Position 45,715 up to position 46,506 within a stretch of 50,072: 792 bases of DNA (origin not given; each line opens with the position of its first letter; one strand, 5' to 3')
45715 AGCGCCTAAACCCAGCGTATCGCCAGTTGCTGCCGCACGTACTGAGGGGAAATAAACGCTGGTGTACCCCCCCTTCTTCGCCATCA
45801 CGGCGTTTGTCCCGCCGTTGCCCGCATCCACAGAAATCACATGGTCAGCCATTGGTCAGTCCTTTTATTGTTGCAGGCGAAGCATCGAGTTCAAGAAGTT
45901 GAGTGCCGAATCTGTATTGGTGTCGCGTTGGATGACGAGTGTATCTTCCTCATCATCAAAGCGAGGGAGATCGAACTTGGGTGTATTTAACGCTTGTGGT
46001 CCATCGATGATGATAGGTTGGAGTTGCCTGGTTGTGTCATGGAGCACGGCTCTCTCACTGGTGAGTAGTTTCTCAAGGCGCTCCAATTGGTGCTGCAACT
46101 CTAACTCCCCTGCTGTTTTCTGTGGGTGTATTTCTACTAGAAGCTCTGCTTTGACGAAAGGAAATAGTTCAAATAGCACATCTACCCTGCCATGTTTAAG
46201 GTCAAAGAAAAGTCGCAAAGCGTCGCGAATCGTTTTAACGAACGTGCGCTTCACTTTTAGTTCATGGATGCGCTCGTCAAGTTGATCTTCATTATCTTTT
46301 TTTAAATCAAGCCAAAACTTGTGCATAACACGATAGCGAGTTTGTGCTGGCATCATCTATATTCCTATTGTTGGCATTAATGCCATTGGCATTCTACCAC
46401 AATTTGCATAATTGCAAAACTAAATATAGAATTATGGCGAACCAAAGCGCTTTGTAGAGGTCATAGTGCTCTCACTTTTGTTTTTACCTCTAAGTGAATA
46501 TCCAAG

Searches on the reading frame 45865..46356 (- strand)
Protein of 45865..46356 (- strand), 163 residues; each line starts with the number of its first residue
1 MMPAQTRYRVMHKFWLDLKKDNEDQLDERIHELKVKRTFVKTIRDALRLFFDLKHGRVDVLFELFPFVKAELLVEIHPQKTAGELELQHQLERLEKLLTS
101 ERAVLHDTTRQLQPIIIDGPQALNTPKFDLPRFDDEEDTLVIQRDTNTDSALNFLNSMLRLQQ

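Call 12: search_protein_families(library=pfam, proteins=[window:45865-46356:-], max_evalue=0.01)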
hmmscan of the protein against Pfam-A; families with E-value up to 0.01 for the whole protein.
window:45865-46356:- (163 aa): 0 families

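Call 26: search_protein_families(library=ncbifam, proteins=[window:45865-46356:-], max_evalue=1)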
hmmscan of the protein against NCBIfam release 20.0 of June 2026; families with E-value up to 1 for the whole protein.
window:45865-46356:- (163 aa): 0 families

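Call 27: search_protein_families(library=phrogs, proteins=[window:45865-46356:-], max_evalue=0.1)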
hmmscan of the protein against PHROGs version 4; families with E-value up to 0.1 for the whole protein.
window:45865-46356:- (163 aa): 1 family
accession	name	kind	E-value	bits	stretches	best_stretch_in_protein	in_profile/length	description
phrog_30391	-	unknown function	0.068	14.6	0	27-76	28-78/98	-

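Call 90: search_protein_families(library=pfam, proteins=[window:45868-46356:-], max_evalue=10)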
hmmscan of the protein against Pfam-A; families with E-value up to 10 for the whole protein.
window:45868-46356:- (163 aa): 0 families
